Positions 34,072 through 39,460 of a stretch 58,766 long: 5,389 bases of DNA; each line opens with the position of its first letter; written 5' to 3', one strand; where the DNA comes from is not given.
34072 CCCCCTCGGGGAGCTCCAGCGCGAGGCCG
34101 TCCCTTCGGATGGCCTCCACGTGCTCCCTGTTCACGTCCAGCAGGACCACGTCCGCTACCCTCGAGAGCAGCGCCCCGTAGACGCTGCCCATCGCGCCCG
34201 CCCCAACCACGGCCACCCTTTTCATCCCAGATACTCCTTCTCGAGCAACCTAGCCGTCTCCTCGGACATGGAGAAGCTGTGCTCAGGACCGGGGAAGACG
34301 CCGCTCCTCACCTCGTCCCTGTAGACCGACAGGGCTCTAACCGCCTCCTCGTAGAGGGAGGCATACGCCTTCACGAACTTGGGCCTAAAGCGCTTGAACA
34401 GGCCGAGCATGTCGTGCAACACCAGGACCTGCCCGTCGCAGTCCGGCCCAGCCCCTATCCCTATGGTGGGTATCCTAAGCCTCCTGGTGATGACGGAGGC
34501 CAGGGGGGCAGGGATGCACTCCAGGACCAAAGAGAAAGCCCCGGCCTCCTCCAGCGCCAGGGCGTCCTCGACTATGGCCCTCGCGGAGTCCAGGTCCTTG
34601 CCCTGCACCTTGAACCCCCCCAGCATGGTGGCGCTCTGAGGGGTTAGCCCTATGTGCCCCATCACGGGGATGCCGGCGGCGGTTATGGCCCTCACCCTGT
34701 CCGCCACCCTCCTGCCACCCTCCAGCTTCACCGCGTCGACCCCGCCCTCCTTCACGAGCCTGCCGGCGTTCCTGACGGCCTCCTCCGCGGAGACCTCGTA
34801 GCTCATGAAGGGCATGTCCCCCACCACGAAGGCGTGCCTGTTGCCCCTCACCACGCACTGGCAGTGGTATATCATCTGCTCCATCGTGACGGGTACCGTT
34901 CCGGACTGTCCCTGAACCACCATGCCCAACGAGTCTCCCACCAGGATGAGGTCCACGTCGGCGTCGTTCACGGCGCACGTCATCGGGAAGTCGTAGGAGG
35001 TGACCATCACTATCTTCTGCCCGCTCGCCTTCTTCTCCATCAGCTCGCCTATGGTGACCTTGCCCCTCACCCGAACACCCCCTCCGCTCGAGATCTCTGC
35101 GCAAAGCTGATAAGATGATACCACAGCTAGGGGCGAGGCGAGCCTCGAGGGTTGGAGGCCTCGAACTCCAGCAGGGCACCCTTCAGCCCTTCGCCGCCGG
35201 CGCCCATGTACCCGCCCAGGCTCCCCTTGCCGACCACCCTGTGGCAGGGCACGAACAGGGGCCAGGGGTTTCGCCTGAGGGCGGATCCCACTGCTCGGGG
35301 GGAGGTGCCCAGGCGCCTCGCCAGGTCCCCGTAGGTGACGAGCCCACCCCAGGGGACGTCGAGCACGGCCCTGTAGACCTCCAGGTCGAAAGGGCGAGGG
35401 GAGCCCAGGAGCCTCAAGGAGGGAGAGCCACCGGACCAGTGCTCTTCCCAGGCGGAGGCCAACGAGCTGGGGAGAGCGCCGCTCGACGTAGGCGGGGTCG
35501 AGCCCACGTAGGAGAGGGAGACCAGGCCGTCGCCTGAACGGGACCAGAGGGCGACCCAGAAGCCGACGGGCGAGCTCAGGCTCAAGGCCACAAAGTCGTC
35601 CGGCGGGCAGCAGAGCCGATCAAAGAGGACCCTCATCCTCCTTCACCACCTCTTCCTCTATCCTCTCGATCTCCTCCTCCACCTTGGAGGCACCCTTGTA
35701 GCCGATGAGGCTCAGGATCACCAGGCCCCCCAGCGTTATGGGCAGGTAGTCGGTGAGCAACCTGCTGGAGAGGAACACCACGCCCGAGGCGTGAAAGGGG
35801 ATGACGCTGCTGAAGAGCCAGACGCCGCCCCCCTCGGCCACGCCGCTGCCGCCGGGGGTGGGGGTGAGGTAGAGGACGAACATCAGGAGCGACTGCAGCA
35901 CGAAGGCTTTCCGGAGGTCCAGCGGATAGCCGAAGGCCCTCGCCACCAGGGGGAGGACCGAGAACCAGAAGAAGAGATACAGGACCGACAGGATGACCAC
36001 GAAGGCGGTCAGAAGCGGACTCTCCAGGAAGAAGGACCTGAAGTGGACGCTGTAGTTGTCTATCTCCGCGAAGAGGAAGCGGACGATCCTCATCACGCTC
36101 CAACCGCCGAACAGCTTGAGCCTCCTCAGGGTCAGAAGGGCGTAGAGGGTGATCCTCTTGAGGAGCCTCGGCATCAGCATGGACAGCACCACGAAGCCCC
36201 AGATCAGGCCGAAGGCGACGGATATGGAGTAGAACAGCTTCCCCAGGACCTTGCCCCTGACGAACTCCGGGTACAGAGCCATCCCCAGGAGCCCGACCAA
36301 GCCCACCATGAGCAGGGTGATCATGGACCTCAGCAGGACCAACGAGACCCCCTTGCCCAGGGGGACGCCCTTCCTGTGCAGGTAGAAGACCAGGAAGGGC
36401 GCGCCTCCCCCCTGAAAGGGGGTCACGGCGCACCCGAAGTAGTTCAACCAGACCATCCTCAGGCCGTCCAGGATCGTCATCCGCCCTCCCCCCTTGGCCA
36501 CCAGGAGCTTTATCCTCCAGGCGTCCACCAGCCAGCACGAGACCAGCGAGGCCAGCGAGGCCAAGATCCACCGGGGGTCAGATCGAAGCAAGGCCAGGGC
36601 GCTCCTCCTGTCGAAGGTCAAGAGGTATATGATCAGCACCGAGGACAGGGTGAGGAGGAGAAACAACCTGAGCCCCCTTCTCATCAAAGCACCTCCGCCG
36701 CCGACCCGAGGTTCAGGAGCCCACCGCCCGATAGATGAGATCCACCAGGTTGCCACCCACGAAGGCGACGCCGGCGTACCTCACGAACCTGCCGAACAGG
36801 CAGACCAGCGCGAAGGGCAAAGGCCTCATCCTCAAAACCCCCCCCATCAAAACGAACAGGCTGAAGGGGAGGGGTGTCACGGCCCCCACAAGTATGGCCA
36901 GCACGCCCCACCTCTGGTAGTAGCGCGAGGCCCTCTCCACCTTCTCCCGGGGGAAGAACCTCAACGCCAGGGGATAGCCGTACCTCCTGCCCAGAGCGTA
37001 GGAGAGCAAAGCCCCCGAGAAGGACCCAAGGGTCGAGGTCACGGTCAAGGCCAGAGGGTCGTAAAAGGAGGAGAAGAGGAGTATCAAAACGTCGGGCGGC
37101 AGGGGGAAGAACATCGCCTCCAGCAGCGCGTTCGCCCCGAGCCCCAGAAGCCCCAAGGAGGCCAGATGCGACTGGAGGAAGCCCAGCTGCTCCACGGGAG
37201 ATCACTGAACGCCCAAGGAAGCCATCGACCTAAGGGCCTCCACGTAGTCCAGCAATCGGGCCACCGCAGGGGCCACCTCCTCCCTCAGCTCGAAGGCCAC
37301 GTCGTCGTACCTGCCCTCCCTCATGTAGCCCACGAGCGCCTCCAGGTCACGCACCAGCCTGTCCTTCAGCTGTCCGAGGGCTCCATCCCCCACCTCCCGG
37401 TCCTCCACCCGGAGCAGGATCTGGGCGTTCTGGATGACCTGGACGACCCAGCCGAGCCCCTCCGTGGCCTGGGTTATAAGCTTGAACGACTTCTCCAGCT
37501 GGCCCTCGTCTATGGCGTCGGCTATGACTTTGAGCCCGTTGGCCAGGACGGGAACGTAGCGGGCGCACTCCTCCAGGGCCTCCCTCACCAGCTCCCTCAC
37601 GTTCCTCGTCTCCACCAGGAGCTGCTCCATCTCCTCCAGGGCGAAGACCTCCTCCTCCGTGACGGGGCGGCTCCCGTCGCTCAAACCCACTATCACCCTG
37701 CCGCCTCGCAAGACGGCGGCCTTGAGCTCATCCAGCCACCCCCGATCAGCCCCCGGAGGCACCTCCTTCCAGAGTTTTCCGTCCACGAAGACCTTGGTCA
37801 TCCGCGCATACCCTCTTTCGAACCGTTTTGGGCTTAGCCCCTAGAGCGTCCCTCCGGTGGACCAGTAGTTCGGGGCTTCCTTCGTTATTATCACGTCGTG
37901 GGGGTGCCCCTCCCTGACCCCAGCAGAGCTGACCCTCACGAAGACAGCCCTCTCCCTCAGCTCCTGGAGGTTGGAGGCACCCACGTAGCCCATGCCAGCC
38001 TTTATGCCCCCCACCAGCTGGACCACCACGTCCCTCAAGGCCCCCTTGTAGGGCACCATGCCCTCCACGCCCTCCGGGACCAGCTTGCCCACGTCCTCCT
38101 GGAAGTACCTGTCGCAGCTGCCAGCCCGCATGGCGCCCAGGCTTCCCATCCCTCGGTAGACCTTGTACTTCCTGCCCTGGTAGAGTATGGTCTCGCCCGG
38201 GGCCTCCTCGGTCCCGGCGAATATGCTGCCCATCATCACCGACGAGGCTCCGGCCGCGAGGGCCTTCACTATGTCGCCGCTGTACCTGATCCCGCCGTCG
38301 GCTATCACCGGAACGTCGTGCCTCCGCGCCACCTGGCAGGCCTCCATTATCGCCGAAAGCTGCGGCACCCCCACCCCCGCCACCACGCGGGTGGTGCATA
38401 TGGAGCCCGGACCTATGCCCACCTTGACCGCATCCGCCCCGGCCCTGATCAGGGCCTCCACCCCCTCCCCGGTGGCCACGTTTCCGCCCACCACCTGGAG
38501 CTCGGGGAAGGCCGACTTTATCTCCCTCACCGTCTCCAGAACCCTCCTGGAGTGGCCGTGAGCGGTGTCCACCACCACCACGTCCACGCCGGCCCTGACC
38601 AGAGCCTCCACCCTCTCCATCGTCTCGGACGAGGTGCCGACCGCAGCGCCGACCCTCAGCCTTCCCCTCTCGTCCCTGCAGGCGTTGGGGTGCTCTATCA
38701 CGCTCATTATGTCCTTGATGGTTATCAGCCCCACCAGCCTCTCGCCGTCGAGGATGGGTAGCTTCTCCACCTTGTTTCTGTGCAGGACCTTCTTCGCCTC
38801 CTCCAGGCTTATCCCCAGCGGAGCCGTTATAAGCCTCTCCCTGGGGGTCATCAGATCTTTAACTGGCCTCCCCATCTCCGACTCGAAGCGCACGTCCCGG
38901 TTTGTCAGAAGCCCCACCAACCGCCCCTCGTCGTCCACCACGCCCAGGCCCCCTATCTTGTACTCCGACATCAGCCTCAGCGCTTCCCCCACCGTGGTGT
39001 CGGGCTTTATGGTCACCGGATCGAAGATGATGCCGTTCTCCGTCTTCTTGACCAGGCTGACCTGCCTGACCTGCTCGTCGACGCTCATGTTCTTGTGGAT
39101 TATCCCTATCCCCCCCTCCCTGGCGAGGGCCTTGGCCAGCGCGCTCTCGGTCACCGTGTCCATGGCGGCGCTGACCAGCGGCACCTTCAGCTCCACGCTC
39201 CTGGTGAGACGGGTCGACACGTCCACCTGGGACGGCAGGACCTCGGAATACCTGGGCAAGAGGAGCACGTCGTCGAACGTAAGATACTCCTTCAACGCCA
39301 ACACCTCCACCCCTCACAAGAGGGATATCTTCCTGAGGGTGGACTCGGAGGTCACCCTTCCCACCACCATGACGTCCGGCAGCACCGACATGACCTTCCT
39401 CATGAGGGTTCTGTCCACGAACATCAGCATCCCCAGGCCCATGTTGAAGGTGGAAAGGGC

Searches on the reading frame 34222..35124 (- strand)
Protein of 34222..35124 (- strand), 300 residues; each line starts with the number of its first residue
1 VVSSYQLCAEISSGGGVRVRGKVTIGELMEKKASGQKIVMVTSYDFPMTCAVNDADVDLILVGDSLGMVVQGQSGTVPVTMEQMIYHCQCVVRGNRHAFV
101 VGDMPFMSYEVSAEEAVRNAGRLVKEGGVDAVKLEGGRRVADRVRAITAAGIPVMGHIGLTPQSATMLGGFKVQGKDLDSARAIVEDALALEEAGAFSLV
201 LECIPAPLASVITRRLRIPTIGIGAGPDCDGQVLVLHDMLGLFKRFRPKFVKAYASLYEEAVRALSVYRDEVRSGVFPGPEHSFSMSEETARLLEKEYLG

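Call 61: search_protein_families(library=pfam, proteins=[window:34222-35124:-], max_evalue=0.00001)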
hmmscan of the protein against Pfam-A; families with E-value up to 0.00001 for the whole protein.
window:34222-35124:- (300 aa): 1 family
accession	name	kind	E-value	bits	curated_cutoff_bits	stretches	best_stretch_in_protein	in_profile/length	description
PF02548.21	Pantoate_transf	-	2.1e-118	394.9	28.7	1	22-279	1-258/259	Ketopantoate hydroxymethyltransferase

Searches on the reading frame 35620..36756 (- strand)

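Call 61: search_protein_families(library=pfam, proteins=[window:35620-36756:-], max_evalue=0.00001)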
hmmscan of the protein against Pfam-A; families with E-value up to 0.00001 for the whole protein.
window:35620-36756:- (378 aa): 1 family
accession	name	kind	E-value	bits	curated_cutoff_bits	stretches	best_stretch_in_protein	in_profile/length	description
PF03706.18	LPG_synthase_TM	-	3.6e-32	112.5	33.4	1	36-343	6-302/302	Lysylphosphatidylglycerol synthase TM region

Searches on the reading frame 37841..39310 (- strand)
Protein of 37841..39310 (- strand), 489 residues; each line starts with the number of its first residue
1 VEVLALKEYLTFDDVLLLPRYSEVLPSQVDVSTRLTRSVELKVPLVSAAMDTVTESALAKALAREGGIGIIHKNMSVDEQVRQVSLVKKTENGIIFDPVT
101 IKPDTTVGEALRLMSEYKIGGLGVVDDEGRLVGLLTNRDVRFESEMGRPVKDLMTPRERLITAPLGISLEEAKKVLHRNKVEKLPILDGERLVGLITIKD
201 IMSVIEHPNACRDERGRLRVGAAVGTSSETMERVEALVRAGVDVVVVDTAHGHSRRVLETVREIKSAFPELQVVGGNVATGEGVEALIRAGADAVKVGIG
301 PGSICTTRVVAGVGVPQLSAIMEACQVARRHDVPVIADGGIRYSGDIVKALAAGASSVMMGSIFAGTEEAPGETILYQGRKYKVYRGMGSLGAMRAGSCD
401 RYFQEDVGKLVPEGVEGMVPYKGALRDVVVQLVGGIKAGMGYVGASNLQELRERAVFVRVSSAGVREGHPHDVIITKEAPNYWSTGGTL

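Call 61: search_protein_families(library=pfam, proteins=[window:37841-39310:-], max_evalue=0.00001)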
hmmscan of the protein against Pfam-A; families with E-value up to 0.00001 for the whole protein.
window:37841-39310:- (489 aa): 5 families
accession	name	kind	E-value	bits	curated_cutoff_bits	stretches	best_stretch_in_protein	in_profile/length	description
PF00478.31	IMPDH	-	6.2e-167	555.3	25.6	1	10-471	2-345/345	IMP dehydrogenase / GMP reductase domain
PF00571.33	CBS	-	3.5e-25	88.5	24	2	97-141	8-52/57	CBS domain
PF03060.21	NMO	-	2.7e-12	47.2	28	1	326-375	187-236/331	Nitronate monooxygenase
PF01070.24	FMN_dh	-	9.6e-09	35.2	24.9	1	317-365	262-306/350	FMN-dependent dehydrogenase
PF00977.27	His_biosynth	-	9.4e-07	28.9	23.6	0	232-298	36-102/228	Histidine biosynthesis protein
